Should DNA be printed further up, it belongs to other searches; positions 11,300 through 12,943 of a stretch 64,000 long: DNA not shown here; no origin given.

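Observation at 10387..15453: AT-rich four-gene operon: Gfo/Idh/MocA oxidoreductase - radical SAM - TIR/alpha-alpha-toroid fusion - EEP nuclease/phosphatase (candidate undescribed defence system)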

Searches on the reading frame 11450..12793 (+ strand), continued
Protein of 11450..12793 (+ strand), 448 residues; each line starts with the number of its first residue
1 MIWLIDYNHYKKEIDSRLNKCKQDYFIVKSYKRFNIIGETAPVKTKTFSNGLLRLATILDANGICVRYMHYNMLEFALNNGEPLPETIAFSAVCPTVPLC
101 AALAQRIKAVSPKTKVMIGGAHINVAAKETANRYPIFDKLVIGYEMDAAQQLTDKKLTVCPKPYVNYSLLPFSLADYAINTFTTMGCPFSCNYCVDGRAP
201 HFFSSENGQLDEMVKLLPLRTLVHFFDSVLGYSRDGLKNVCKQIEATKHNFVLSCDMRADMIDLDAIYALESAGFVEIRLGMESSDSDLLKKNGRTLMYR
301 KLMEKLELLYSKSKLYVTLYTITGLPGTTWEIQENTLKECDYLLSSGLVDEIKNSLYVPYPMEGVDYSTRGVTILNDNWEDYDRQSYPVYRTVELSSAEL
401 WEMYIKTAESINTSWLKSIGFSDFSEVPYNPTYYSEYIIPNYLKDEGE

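Call 77: search_protein_families(library=pfam, proteins=[L009:3535-6438:-, L009:11287-12204:-, L010:2272-3093:-, L010:7343-8644:-, L017:11891-14887:+, L019:3481-5826:-, L019:11475-12746:+, L020:1742-6937:+, L014:6215-8785:+, L021:10931-12568:-], max_evalue=0.0001)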
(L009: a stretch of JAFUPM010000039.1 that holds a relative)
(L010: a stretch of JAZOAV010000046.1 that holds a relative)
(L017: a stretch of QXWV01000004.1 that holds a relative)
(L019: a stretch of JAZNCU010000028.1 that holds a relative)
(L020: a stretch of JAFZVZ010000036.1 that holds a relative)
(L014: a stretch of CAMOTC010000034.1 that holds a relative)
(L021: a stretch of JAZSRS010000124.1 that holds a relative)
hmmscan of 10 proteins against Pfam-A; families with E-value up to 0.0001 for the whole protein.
L009:3535-6438:- (967 aa): 0 families

L009:11287-12204:- (305 aa): 0 families

L010:2272-3093:- (273 aa): 0 families

L010:7343-8644:- (433 aa): 0 families

L017:11891-14887:+ (999 aa): 2 families
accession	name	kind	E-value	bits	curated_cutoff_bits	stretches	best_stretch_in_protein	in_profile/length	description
PF07959.18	Fucose_pyrophosphorylase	-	7e-90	302.4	34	1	101-493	5-418/418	Fucose pyrophosphorylase domain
PF00288.32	GHMP_kinases_N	-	2.9e-09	37.5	22.3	1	752-823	10-81/87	GHMP kinases N terminal domain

L019:3481-5826:- (781 aa): 3 families
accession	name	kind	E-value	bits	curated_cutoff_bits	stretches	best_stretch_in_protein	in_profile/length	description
PF02638.21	GHL10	-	7.1e-16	58.6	27.9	1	401-572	112-268/311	Glycosyl hydrolase-like 10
PF14871.12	GHL6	-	5.9e-07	30.2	35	1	372-452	44-131/132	Hypothetical glycosyl hydrolase 6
PF13200.12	DUF4015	-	6.3e-05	22.7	27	0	374-565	63-226/313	Putative glycosyl hydrolase domain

L019:11475-12746:+ (424 aa): 1 family
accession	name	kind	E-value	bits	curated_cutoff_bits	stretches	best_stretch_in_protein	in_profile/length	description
PF03313.21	SDH_alpha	-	3.4e-63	214.2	26.4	1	88-415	2-259/260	Serine dehydratase alpha chain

L020:1742-6937:+ (1732 aa): 1 family
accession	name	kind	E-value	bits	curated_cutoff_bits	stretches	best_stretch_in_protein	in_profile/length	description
PF01841.26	Transglut_core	-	2.5e-07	31.4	23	1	1477-1587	9-107/108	Transglutaminase-like superfamily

L014:6215-8785:+ (857 aa): 1 family
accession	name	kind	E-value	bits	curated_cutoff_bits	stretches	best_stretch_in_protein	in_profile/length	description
PF02026.21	RyR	-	7.6e-05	23.3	27.4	0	777-824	23-70/91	RyR domain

L021:10931-12568:- (545 aa): 3 families
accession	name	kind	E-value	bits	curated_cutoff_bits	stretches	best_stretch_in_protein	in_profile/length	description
PF00326.27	Peptidase_S9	-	6.3e-10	39.3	22.6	1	423-468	55-99/213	Prolyl oligopeptidase family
PF02230.22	Abhydrolase_2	-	3.7e-06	27.4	23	0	414-524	88-201/217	Phospholipase/Carboxylesterase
PF00756.26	Esterase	-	3.2e-05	24.3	22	1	342-496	12-188/251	Putative esterase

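Call 89: find_encoding_contigs(protein=P0056, flank=10000, max_places=1)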
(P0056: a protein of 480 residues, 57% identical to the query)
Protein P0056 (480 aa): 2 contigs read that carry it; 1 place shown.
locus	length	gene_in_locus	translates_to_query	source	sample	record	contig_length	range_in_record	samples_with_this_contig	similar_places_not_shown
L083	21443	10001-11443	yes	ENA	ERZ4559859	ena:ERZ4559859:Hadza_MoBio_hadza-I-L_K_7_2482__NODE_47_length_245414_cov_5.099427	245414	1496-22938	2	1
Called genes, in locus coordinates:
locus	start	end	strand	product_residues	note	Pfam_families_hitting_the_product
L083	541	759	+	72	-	PF13560:HTH_31 (weak), PF01381:HTH_3 (weak)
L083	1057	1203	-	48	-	-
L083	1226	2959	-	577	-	PF00664:ABC_membrane, PF00005:ABC_tran, PF02463:SMC_N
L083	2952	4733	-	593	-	PF00664:ABC_membrane, PF02463:SMC_N (faint), PF00005:ABC_tran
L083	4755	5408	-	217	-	PF14196:ATC_hydrolase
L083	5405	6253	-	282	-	PF04072:LCM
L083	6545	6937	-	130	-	PF05025:RbsD_FucU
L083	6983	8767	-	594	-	PF07881:Fucose_iso_N1, PF07882:Fucose_iso_N2, PF02952:Fucose_iso_C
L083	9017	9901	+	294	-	PF02311:AraC_binding, PF07883:Cupin_2, PF00165:HTH_AraC (weak), PF12833:HTH_18, PF00165:HTH_AraC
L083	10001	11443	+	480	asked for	PF02310:B12-binding, PF04055:Radical_SAM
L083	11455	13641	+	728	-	-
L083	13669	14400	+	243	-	PF03372:Exo_endo_phos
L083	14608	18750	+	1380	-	PF16593:Cas9-BH, PF16592:Cas9_REC, PF13395:HNH_4, PF22702:Cas9_RuvC (weak), PF16595:Cas9_PI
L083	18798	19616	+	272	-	PF01867:Cas_Cas1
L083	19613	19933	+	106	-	PF09827:CRISPR_Cas2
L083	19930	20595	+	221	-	PF09711:Cas_Csn2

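Call 90: find_encoding_contigs(protein=P0024, flank=10000, max_places=1)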
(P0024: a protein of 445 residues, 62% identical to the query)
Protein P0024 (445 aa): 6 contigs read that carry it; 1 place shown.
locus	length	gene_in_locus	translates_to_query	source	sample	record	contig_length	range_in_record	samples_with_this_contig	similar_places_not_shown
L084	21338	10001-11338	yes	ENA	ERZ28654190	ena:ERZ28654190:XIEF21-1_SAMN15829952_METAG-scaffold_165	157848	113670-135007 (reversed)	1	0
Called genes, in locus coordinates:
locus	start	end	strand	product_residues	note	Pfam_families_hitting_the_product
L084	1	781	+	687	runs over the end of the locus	PF00480:ROK, PF01636:APH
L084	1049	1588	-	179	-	PF00583:Acetyltransf_1 (faint)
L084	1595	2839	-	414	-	PF07690:MFS_1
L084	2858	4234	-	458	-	PF00370:FGGY_N, PF02782:FGGY_C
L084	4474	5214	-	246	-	PF00657:Lipase_GDSL, PF13472:Lipase_GDSL_2, PF16255:Lipase_GDSL_lke, PF17182:OSK (weak)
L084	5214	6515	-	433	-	PF07470:Glyco_hydro_88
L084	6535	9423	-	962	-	-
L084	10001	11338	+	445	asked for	PF02310:B12-binding, PF04055:Radical_SAM (faint)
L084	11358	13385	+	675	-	-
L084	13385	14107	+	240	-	PF03372:Exo_endo_phos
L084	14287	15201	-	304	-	-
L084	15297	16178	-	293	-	PF00165:HTH_AraC (weak), PF12833:HTH_18, PF00165:HTH_AraC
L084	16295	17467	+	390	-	PF01321:Creatinase_N, PF00557:Peptidase_M24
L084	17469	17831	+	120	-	PF07100:ASRT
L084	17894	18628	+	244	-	PF02633:Creatininase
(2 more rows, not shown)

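Call 91: find_encoding_contigs(protein=P0037, flank=10000, max_places=1)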
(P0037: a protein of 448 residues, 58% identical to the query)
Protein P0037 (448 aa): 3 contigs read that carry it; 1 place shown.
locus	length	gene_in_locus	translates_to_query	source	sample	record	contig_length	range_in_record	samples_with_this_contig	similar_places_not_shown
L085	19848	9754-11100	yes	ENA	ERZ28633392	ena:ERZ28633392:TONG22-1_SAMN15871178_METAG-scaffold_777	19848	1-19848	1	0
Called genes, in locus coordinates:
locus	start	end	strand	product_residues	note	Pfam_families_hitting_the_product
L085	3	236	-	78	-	?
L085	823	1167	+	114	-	PF03551:PadR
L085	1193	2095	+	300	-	-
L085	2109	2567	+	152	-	-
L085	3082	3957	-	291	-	PF01869:BcrAD_BadFG, PF03630:Fumble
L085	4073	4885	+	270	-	PF00702:Hydrolase, PF13344:Hydrolase_6, PF13242:Hydrolase_like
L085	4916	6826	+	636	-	PF02838:Glyco_hydro_20b (weak), PF03648:Glyco_hydro_67N (faint), PF16126:DUF4838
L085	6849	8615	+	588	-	PF05833:NFACT_N, PF05670:NFACT-R_1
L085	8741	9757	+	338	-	PF01408:GFO_IDH_MocA, PF02894:GFO_IDH_MocA_C, PF22725:GFO_IDH_MocA_C3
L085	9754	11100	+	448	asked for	PF02310:B12-binding, PF04055:Radical_SAM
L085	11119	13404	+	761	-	-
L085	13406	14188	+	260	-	-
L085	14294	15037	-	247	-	PF00160:Pro_isomerase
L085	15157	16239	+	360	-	PF01594:AI-2E_transport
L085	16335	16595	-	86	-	PF01649:Ribosomal_S20p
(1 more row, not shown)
